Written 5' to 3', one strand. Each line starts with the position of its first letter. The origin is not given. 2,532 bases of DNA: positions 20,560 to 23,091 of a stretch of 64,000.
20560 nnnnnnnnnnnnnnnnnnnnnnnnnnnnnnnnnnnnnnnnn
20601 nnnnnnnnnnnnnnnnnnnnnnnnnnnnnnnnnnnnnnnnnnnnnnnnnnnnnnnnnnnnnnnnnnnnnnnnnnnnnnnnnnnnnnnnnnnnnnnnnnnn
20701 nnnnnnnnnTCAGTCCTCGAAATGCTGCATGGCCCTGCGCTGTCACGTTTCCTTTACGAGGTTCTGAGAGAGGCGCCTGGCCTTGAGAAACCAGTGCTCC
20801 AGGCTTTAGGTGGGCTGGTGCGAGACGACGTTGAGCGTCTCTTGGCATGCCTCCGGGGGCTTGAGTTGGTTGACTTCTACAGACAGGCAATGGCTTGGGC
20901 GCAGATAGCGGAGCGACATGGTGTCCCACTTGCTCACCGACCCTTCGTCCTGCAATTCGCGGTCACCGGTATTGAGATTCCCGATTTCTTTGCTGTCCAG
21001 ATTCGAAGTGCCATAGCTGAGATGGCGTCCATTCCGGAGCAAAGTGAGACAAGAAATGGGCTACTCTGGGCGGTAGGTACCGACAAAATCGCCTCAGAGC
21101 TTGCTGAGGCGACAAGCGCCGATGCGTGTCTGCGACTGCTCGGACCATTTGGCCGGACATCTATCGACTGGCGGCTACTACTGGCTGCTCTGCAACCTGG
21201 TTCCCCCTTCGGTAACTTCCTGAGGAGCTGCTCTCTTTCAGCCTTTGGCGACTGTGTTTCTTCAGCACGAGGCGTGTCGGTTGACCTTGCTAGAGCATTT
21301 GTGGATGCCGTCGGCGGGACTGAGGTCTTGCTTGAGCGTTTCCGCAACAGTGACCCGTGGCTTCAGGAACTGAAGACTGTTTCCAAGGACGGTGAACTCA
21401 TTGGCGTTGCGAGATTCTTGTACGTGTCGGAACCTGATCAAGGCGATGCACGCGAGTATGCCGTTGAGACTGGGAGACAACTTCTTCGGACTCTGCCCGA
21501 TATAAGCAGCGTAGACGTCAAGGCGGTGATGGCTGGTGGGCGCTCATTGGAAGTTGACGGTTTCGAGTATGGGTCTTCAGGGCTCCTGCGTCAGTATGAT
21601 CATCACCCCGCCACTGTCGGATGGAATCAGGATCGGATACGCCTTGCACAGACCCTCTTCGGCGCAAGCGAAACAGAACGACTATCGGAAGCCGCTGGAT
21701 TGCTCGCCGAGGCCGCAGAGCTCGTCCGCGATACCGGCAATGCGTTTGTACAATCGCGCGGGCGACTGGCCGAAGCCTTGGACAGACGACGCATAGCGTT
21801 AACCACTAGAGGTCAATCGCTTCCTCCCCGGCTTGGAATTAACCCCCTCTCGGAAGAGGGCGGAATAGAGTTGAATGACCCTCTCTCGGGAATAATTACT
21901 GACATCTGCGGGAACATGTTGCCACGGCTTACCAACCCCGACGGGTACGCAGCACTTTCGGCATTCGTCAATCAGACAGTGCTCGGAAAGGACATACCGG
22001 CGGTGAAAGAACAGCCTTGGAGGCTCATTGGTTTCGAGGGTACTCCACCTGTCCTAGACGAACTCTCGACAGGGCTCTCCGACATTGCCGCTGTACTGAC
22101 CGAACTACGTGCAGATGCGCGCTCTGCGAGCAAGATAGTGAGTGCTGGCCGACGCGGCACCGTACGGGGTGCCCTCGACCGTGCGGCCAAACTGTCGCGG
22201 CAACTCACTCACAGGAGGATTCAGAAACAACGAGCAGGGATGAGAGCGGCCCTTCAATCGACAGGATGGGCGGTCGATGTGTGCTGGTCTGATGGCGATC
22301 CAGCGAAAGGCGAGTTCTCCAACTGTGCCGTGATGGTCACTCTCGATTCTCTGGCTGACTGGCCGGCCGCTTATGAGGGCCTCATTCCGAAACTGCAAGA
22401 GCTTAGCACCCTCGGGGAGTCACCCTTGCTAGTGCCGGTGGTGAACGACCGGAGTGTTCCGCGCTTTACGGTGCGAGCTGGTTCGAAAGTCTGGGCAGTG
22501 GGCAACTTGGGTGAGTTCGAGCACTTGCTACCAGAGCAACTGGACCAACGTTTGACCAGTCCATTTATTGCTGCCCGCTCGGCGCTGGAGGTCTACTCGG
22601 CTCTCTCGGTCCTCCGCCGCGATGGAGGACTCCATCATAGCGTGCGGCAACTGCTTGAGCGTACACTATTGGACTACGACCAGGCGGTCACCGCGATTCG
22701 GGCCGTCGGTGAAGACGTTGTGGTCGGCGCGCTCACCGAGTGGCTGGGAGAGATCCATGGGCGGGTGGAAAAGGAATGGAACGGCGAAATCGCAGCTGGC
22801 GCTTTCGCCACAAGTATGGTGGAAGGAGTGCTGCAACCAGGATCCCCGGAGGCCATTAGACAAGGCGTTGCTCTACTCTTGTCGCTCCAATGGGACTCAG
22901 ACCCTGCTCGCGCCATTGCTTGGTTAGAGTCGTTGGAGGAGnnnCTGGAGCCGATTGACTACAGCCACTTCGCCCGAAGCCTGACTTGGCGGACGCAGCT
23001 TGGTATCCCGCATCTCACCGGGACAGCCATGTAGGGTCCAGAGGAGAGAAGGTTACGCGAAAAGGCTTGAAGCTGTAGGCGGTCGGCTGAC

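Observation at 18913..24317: Nuclease-STAND giant protein followed by a bare SIR2 gene on an AT-richer islet: candidate undescribed defence module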

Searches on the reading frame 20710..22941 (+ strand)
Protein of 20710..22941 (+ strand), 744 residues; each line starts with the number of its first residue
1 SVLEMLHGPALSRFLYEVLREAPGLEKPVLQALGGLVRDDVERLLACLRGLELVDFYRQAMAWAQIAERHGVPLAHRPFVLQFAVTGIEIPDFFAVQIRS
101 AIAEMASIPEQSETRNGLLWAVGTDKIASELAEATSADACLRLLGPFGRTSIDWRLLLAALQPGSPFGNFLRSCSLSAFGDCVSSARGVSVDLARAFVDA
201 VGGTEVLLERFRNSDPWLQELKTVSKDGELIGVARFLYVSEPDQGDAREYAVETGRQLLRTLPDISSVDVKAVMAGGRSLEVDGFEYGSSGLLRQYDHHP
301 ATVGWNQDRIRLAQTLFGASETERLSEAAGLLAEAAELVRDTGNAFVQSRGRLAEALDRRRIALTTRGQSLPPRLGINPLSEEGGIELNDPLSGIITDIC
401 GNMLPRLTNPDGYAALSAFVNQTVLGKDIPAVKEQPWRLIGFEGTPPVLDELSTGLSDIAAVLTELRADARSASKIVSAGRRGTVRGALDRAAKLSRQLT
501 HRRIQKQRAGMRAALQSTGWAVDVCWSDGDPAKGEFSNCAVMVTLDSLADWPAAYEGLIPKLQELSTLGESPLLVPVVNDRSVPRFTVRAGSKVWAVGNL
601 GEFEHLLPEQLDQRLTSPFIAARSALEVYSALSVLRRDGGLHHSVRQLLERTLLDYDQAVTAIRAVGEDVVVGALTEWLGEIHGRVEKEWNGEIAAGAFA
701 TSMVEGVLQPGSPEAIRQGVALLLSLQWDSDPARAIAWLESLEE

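Call 36: predict_structure(alignment_id=A4)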
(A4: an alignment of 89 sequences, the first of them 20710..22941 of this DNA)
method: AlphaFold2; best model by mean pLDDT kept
length: 744 residues; sequences in the alignment: 89
mean_pLDDT: 90.7   pTM: 0.81
mean pLDDT of the five models: 90.7, 89.8, 89.0, 88.8, 88.0
residues with pLDDT >= 90: 532; 70-90: 185; 50-70: 26; < 50: 1
segments of 3 or more residues with pLDDT < 50: none
pLDDT, mean of each block of 10 residues (from residue 1): 89 94 94 90 93 94 95 91 87 90 92 92 91 96 87 91 94 96 94 96 95 92 94 94 91 96 96 91 83 90 87 88 94 97 89 83 95 80 67 95 92 90 92 94 94 96 91 92 91 95 91 92 88 75 93 92 85 94 92 81 90 95 95 84 92 97 93 95 95 93 76 81 94 92 71
secondary structure, 60 per line:
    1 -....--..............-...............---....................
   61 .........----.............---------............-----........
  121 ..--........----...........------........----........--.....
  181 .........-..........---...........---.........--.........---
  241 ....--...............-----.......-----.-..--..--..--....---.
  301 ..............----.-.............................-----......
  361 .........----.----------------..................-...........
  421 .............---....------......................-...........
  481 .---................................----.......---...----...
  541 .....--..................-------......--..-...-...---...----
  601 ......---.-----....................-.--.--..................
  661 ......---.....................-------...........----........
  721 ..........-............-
elements in order (helices of 4 or more, strands of 3 or more residues): H2-5 H8-21 H23-37 H41-69 H74-86 H96-107 H113-122 H125-132 H137-147 H154-161 H166-173 H176-189 H191-200 H204-214 E218-226 E229-237 H241-244 H247-261 E267-273 H300-314 H321-349 H355-369 H391-408 H410-433 H437-440 H447-468 H470-481 H485-516 E521-527 E538-545 H548-565 E573-578 E588-590 E594-596 H601-606 H616-635 H643-666 H670-690 H698-708 H713-730 H732-743

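Call 39: fold_search(model_id=the predicted structure, library=pdb)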
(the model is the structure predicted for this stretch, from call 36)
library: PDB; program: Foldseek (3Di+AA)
matches with E <= 10: 431; with E <= 0.001: 0
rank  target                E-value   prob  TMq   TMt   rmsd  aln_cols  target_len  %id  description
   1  8a9j_A                1.3e-01  0.12  0.11  0.08  30.3       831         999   10  Cryo-EM structure of USP1-UAF1 bound to FANCI and mono-ubiquitinated FANCD2 without ML323 (consensus reconstruction) (released 2022-10-12)
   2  6tc0_F                1.4e-01  0.14  0.12  0.09  23.8       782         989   11  Crystal structure of MMS19-CIAO1-CIAO2B CIA targeting complex (released 2020-07-29)
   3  2enx_A                1.9e-01  0.44  0.08  0.16  17.6       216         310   16  Structure of the family II inorganic pyrophosphatase from Streptococcus agalactiae at 2.8 resolution (released 2007-05-29)
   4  8xma_A                2.0e-01  0.25  0.09  0.19  19.7       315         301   12  Cryo-EM structure of human ZnT1 WT, in the presence of zinc, determined in an outward-facing conformation (released 2024-10-30)
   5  1k20_A                2.2e-01  0.44  0.08  0.16  16.4       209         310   12  Inorganic Pyrophosphatase (family II) from Streptococcus gordonii at 1.5 A resolution (released 2001-10-31)
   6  8ta5_B                2.2e-01  0.08  0.08  0.09  24.7       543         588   11  Title: Cryo-EM structure of the human CLC-2 chloride channel transmembrane domain with asymmetric C-terminal (released 2024-01-31)
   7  9ogc_A                2.3e-01  0.10  0.12  0.11  31.1       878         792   10  Cryo-EM structure of human exportin-1 conjugated with KPT-185 and bound to human ASB8-ELOB/C (released 2025-11-26)
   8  8ta5_A                2.6e-01  0.07  0.07  0.08  26.1       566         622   11  Title: Cryo-EM structure of the human CLC-2 chloride channel transmembrane domain with asymmetric C-terminal (released 2024-01-31)
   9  7xf5_B                2.8e-01  0.06  0.08  0.09  29.8       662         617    9  Full length human CLC-2 channel in apo state (released 2023-05-03)
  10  1k23_A                3.3e-01  0.57  0.07  0.17  17.0       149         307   12  Inorganic Pyrophosphatase (Family II) from Bacillus subtilis (released 2001-10-31)
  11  8fn4_6                3.3e-01  0.15  0.11  0.16  20.3       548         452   10  Cryo-EM structure of RNase-treated RESC-A in trypanosomal RNA editing (released 2023-07-19)
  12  2eb0_B                3.4e-01  0.28  0.08  0.16  14.1       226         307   11  Crystal structure of Methanococcus jannaschii putative family II inorganic pyrophosphatase (released 2007-08-07)
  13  1wpm_A                3.5e-01  0.38  0.08  0.17  16.1       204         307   11  Structure of Bacillus subtilis inorganic pyrophosphatase (released 2004-11-23)
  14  1ukl_A                3.5e-01  0.11  0.13  0.12  28.0       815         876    7  Crystal structure of Importin-beta and SREBP-2 complex (released 2003-12-09)
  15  7sqc_D2               3.7e-01  0.25  0.15  0.22  20.4       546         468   14  Ciliary C1 central pair apparatus isolated from Chlamydomonas reinhardtii (released 2022-04-13)
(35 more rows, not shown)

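Call 69: search_protein_representatives(protein=window:20710-22941:+)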
Query: 744 residues. Proteins with E-value up to 0.001 (for the whole library): 283; up to 1e-10: 207; up to 1e-30: 106. The best 150 are listed.
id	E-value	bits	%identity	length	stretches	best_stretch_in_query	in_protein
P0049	3.6e-219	746.4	49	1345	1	1-742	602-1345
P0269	1.3e-213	728.0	48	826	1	2-744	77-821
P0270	1.3e-184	632.1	45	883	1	1-739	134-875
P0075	1.2e-170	586.0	42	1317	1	2-739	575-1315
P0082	1.2e-150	519.8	39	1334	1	3-744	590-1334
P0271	1.2e-144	500.0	38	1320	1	2-742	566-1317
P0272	1.4e-142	493.2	38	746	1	5-742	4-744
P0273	1.4e-140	486.6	56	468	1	29-447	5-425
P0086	8.1e-127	441.1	36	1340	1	2-735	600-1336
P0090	6.4e-119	415.0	35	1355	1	2-744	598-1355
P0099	4.3e-118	412.2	36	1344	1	10-742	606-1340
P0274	1.2e-109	384.3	95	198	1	524-709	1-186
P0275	1.2e-108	381.0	34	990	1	4-737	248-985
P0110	1.7e-101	357.4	32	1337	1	3-739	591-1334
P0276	1.4e-99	351.0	33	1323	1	8-737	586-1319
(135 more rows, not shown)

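Call 70: fold_search(model_id=the predicted structure, library=viral)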
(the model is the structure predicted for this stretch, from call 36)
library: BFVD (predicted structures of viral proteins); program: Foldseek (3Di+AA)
matches with E <= 10: 328; with E <= 0.001: 0
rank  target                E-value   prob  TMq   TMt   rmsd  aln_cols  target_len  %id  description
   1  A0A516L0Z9            8.1e-03  0.30  0.09  0.10  31.4       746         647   11  (no name in the UniProt tables at hand)
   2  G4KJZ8                8.1e-02  0.14  0.06  0.09  24.6       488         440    8  (no name in the UniProt tables at hand)
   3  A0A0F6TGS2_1          8.1e-02  0.11  0.09  0.07  38.7       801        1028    9  A48 [Rat cytomegalovirus ALL-03]
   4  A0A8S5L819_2          9.6e-02  0.08  0.09  0.07  61.7       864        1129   11  Minor tail protein [Siphoviridae sp. ctDmQ3]
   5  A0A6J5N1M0            2.0e-01  0.07  0.07  0.09  31.0       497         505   12  Uncharacterized protein [uncultured Caudovirales phage]
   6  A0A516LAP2            2.3e-01  0.08  0.10  0.08  46.5       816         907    9  (no name in the UniProt tables at hand)
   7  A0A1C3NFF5            2.5e-01  0.44  0.08  0.16  17.0       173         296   12  (no name in the UniProt tables at hand)
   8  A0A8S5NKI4            3.1e-01  0.15  0.07  0.16  16.7       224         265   11  PD-(D/E)XK nuclease superfamily protein [Siphoviridae sp. ctK0l2]
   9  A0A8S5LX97            3.4e-01  0.38  0.09  0.26  24.1       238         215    9  Tail protein [Myoviridae sp. ctZgq1]
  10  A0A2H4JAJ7            3.8e-01  0.85  0.11  0.46  15.2       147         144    7  Uncharacterized protein [uncultured Caudovirales phage]
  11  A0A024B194            3.8e-01  0.28  0.08  0.17  19.7       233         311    9  Exopolyphosphatase [Bacillus phage Hakuna]
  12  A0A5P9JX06            3.8e-01  0.06  0.10  0.09  25.8       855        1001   10  Tegument protein [Psittacid alphaherpesvirus 5]
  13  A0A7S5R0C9            4.2e-01  0.11  0.11  0.09  21.5       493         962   12  (no name in the UniProt tables at hand)
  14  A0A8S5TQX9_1          4.2e-01  0.04  0.09  0.07  31.2       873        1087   11  Uncharacterized protein [Myoviridae sp. ctY1522]
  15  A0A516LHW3            4.4e-01  0.05  0.09  0.07  33.9       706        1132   11  (no name in the UniProt tables at hand)
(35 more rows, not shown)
